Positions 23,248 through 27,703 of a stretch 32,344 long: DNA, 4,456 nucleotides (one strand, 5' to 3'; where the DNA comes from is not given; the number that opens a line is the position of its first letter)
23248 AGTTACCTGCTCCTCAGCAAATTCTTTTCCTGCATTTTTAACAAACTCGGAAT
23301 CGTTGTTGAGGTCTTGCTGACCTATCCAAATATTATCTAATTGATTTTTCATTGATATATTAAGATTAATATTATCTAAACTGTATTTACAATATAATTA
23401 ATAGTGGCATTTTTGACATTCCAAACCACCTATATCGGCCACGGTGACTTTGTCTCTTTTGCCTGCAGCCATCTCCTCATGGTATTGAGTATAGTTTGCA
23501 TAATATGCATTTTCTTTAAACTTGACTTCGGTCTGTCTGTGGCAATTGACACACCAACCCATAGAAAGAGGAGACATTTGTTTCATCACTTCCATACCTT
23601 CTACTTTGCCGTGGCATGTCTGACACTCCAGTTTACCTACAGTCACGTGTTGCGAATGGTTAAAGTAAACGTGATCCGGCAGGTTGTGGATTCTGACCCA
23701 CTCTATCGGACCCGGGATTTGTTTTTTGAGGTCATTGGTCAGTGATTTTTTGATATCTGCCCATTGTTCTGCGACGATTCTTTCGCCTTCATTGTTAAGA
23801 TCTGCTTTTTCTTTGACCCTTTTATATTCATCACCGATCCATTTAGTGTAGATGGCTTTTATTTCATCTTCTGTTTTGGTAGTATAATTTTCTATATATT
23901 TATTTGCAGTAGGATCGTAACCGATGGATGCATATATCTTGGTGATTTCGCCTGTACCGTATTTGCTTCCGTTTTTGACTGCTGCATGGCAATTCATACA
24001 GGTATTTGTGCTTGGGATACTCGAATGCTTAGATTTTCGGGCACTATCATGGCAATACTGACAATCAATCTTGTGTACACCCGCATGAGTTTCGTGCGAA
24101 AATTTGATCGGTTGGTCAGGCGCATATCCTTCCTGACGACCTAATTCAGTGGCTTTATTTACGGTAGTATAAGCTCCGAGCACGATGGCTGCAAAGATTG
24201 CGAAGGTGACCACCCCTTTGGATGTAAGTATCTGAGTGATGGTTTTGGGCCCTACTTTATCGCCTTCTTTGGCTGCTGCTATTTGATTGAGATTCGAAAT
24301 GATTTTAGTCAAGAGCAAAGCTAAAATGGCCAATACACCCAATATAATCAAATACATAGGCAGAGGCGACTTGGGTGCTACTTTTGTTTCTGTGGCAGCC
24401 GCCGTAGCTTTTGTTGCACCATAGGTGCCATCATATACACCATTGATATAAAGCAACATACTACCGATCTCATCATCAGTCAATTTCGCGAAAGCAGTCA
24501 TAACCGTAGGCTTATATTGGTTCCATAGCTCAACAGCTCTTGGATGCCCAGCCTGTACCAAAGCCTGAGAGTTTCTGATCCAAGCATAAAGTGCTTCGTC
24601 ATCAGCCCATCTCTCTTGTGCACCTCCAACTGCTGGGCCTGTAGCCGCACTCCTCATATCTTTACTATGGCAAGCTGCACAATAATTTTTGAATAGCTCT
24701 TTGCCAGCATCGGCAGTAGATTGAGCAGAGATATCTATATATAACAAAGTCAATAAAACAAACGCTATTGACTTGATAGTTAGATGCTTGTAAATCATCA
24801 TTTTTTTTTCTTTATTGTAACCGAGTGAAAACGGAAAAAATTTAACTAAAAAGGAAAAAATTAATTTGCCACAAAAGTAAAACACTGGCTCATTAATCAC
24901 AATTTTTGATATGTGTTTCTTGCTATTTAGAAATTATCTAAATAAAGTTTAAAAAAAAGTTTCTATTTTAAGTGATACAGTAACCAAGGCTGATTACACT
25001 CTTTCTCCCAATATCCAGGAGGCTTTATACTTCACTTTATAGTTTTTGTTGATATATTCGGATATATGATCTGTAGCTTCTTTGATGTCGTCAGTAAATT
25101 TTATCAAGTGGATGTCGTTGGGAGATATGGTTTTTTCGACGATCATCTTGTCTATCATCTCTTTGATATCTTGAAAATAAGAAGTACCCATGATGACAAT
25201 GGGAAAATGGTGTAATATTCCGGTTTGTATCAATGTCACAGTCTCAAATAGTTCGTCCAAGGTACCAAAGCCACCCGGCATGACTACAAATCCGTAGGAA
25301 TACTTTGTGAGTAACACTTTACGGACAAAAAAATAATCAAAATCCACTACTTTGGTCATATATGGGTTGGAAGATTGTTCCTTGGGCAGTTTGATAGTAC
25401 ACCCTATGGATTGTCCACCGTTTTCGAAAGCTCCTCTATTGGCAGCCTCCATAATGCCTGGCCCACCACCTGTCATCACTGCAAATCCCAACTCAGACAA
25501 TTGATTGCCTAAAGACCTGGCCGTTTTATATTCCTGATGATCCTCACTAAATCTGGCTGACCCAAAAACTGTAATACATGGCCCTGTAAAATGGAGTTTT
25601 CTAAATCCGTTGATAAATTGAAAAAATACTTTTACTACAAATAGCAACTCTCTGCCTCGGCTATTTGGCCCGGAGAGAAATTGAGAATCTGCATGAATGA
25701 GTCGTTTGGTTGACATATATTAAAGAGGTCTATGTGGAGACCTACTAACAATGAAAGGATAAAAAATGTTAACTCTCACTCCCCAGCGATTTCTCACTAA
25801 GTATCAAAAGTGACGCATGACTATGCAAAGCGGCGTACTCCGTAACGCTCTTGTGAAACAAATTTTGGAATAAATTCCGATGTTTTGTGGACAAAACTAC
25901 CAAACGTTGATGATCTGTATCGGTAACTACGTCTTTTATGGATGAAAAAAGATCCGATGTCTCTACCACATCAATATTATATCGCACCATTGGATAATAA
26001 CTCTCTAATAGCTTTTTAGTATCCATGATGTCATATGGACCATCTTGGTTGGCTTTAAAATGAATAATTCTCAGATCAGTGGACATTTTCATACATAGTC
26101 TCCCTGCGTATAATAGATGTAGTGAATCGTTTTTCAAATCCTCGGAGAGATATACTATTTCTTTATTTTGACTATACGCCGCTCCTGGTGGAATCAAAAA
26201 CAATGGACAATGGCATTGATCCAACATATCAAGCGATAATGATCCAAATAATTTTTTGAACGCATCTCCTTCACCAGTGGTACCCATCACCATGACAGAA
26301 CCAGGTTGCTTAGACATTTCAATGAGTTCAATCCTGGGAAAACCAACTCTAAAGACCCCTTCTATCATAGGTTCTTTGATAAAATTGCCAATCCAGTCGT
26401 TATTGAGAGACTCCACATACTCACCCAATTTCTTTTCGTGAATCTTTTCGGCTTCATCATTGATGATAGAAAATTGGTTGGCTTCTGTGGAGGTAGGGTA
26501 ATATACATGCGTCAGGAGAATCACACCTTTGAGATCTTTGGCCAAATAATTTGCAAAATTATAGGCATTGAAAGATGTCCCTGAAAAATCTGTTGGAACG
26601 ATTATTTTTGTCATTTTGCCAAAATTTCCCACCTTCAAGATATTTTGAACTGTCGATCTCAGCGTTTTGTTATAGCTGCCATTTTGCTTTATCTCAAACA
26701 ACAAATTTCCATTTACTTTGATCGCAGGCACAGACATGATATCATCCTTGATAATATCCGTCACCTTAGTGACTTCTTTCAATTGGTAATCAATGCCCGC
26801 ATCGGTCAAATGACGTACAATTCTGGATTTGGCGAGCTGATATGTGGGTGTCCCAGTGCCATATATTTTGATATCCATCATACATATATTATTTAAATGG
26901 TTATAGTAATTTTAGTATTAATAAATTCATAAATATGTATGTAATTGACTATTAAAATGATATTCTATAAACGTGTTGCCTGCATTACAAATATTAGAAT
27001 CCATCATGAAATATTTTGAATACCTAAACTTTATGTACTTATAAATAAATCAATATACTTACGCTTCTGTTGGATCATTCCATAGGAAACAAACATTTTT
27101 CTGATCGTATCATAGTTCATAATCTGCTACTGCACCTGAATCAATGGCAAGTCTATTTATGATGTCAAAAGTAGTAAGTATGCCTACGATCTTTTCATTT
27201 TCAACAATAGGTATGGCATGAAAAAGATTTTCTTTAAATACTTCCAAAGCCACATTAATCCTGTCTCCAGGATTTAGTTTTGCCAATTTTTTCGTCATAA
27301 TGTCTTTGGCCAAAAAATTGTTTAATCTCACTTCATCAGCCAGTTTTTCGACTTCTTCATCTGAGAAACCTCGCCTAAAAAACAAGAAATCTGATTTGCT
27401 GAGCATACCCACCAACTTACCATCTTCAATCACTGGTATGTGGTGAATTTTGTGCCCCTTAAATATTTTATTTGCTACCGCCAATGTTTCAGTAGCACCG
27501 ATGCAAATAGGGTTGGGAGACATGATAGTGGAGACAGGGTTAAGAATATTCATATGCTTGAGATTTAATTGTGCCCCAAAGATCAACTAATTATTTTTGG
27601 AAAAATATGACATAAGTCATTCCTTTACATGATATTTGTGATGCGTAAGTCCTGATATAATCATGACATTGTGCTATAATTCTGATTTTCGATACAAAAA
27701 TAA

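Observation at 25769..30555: Putative hypoxia-response island: heme-PAS kinase + REC-Crp regulator flanked by two CBS-pair-only proteins and a tandem-USP protein, abutting the respiratory operon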

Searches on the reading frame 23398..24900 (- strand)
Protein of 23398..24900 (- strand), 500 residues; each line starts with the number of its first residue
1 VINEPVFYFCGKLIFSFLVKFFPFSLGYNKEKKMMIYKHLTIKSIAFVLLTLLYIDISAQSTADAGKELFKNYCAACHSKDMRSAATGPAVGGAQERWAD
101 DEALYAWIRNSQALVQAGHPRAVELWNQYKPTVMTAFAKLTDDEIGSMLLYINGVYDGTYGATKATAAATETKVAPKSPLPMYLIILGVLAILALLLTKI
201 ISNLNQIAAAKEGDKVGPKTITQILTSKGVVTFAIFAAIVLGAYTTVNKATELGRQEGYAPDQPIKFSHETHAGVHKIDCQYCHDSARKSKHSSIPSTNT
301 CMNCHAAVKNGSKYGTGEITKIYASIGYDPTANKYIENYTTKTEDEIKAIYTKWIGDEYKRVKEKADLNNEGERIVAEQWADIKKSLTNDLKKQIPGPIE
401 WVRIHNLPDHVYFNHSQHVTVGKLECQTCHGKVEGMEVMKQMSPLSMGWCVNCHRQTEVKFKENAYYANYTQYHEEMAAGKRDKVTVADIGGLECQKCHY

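Call 3: search_protein_families(library=pfam, proteins=[window:23398-24900:-], max_evalue=0.01)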
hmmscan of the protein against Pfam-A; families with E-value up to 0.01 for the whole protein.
window:23398-24900:- (500 aa): 6 families
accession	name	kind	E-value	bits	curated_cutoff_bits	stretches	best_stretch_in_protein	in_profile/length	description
PF14522.11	Cytochrome_C7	-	2.5e-11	43.7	24.8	2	411-499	1-66/67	Cytochrome c7 and related cytochrome c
PF02085.21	Cytochrom_CIII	-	5.3e-10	40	22.9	2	259-310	15-58/101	Class III cytochrome C family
PF00034.26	Cytochrom_C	-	1.7e-08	36.1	21.3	1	64-153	2-87/90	Cytochrome c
PF14537.11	Cytochrom_c3_2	-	4.5e-07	30.7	25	0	423-499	6-64/79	Cytochrome c3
PF13442.11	Cytochrome_CBB3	-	3.1e-06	27.8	27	1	62-151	2-67/68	Cytochrome C oxidase, cbb3-type, subunit III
PF09699.15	Paired_CXXCH_1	-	0.0097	16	20.6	0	418-457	1-39/41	Doubled CXXCH motif (Paired_CXXCH_1)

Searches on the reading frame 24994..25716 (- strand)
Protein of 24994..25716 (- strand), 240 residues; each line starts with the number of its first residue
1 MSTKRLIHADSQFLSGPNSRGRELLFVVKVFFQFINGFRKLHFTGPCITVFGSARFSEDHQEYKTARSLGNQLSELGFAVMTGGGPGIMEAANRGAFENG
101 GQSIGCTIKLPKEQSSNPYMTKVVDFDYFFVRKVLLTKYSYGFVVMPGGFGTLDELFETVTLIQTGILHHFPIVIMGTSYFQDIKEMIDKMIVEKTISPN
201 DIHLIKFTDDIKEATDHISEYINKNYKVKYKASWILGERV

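Call 3: search_protein_families(library=pfam, proteins=[window:24994-25716:-], max_evalue=0.01)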
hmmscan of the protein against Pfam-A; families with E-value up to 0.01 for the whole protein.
window:24994-25716:- (240 aa): 3 families
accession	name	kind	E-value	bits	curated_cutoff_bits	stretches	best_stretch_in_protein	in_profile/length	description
PF03641.19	Lysine_decarbox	-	7e-35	120.5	27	1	89-217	1-130/131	Possible lysine decarboxylase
PF18306.6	LDcluster4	-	7.5e-18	65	26.3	1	48-160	4-114/151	SLOG cluster4 family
PF02481.21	DNA_processg_A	-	0.0005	19.7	29.6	1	35-105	33-102/212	DNA recombination-mediator protein A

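Call 4: search_protein_families(library=ncbifam, proteins=[window:24994-25716:-], max_evalue=0.01)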
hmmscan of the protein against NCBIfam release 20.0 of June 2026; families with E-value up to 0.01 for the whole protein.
window:24994-25716:- (240 aa): 4 families
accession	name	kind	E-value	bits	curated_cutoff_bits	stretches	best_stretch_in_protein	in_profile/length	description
TIGR00730.1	TIGR00730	subfamily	4.5e-46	156.8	96.35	1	47-221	2-178/178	TIGR00730 family Rossman fold protein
TIGR00725.1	TIGR00725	hypoth_equivalog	9.5e-17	60.9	106.9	1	48-165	4-117/159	TIGR00725 family protein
NF058542.1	CtkRMPhLog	equivalog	5e-14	52.6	300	1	61-216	16-173/177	cytokinin riboside 5'-monophosphate phosphoribohydrolase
NF038390.1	Nsidase_PpnN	equivalog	4.8e-11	42.1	450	1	57-226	155-334/450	nucleotide 5'-monophosphate nucleosidase PpnN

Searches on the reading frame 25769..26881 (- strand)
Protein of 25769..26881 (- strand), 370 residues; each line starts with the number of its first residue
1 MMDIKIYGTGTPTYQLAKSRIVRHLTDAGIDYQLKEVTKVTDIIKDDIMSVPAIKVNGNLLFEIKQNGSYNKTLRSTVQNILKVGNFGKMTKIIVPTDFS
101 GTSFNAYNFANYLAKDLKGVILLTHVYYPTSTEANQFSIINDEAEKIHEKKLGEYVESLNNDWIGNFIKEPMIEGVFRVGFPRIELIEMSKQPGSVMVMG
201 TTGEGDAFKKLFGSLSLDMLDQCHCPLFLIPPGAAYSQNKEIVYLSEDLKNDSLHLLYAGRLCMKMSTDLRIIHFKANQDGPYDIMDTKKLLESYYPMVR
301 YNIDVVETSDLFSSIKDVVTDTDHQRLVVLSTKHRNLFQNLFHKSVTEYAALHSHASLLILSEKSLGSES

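Call 3: search_protein_families(library=pfam, proteins=[window:25769-26881:-], max_evalue=0.01)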
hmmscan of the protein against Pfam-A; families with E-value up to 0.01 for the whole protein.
window:25769-26881:- (370 aa): 2 families
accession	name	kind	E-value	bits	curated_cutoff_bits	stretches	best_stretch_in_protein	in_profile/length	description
PF00582.32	Usp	-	3.7e-14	53.9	24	1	91-231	3-141/141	Universal stress protein family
PF13192.12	Thioredoxin_3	-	3e-06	27.6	24.8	1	2-62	1-61/76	Thioredoxin domain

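Call 4: search_protein_families(library=ncbifam, proteins=[window:25769-26881:-], max_evalue=0.01)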
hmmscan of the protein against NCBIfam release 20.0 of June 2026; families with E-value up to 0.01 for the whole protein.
window:25769-26881:- (370 aa): 1 family
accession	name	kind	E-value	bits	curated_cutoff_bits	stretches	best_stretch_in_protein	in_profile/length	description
TIGR00412.2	redox_disulf_2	subfamily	5.9e-08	33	62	1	3-61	1-59/75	MTH895/ArsE family thioredoxin-like protein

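Call 43: search_protein_families(library=pfam, proteins=[window:25772-26881:-], max_evalue=10)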
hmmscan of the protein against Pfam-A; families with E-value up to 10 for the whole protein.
window:25772-26881:- (370 aa): 2 families
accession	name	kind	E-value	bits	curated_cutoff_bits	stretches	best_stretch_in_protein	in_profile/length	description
PF00582.32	Usp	-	3.7e-14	53.9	24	2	91-231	3-141/141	Universal stress protein family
PF13192.12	Thioredoxin_3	-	3e-06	27.6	24.8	1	2-62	1-61/76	Thioredoxin domain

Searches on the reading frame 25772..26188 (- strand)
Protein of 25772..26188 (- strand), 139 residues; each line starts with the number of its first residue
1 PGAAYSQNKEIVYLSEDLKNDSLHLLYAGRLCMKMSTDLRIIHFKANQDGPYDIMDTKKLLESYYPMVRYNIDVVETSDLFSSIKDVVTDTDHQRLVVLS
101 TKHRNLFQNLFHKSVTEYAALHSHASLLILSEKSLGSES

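Call 43: search_protein_families(library=pfam, proteins=[window:25772-26188:-], max_evalue=10)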
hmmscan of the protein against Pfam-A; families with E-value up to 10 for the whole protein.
window:25772-26188:- (139 aa): 2 families
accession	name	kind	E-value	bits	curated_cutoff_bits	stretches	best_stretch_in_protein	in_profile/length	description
PF00582.32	Usp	-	0.026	15.5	24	1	75-130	86-140/141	Universal stress protein family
PF25239.1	WHD_CHMP7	-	0.19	12.4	27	1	58-100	6-52/74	Charged multivesicular body protein 7, winged helix domain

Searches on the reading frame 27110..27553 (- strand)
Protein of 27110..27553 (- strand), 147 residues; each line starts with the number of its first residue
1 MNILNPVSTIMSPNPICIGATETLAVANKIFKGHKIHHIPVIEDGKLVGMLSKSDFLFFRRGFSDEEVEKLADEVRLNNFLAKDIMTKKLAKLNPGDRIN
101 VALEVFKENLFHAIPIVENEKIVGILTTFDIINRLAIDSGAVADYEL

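Call 3: search_protein_families(library=pfam, proteins=[window:27110-27553:-], max_evalue=0.01)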
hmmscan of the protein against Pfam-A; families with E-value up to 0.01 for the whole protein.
window:27110-27553:- (147 aa): 1 family
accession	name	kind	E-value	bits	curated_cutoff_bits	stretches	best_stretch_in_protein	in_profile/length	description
PF00571.33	CBS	-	5.1e-28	97.6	24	2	7-58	1-53/57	CBS domain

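Call 4: search_protein_families(library=ncbifam, proteins=[window:27110-27553:-], max_evalue=0.01)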
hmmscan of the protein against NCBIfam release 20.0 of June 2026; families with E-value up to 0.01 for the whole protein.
window:27110-27553:- (147 aa): 21 families
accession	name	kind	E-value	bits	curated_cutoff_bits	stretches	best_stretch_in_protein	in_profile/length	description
NF041552.1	TF_PrdR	equivalog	7.6e-13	47.6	795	2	66-135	56-125/577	sigma-54 dependent transcriptional regulator PrdR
NF053603.1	HhpR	exception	4e-09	36.1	520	1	7-135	3-117/282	CBS domain-containing high hydrostatic pressure regulator HhpR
NF011447.0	PRK14869.2-3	equivalog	4.5e-09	35.4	522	2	68-132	59-121/540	putative manganese-dependent inorganic diphosphatase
TIGR01137.1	cysta_beta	equivalog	4.1e-07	29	510.25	1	61-139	318-398/457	cystathionine beta-synthase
TIGR00393.1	kpsF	subfamily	4.5e-07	29.7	203.7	0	63-126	203-267/268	KpsF/GutQ family sugar-phosphate isomerase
TIGR01302.1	IMP_dehydrog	equivalog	4.7e-07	29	481.5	0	7-56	145-196/450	IMP dehydrogenase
NF041630.1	CBS_CbpB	equivalog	7.8e-06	25.8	125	1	34-127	40-127/143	cyclic-di-AMP-binding protein CbpB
NF011442.0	PRK14869.1-4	equivalog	1.7e-05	23.5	400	1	2-57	244-300/543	putative manganese-dependent inorganic diphosphatase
NF011441.0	PRK14869.1-3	equivalog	1.8e-05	23.5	753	0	69-133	60-122/548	putative manganese-dependent inorganic diphosphatase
TIGR00400.1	mgtE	equivalog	3.3e-05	22.8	232.75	0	94-135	210-251/450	magnesium transporter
NF002505.0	PRK01862.1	equivalog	5.5e-05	22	482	0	71-121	503-553/577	ClcB-like voltage-gated chloride channel protein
TIGR00789.1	flhB_rel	hypoth_equivalog_domain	6.7e-05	23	117.35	0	20-55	22-57/84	FlhB-like flagellar biosynthesis protein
NF011443.0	PRK14869.1-5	equivalog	0.00013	20.6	335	0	82-134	71-124/546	putative manganese-dependent inorganic diphosphatase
NF011449.0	PRK14869.2-5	equivalog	0.00016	20.9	411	1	7-134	69-204/451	putative manganese-dependent inorganic diphosphatase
NF008581.0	PRK11543.1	equivalog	0.00044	19.4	481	0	4-56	262-315/321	arabinose-5-phosphate isomerase GutQ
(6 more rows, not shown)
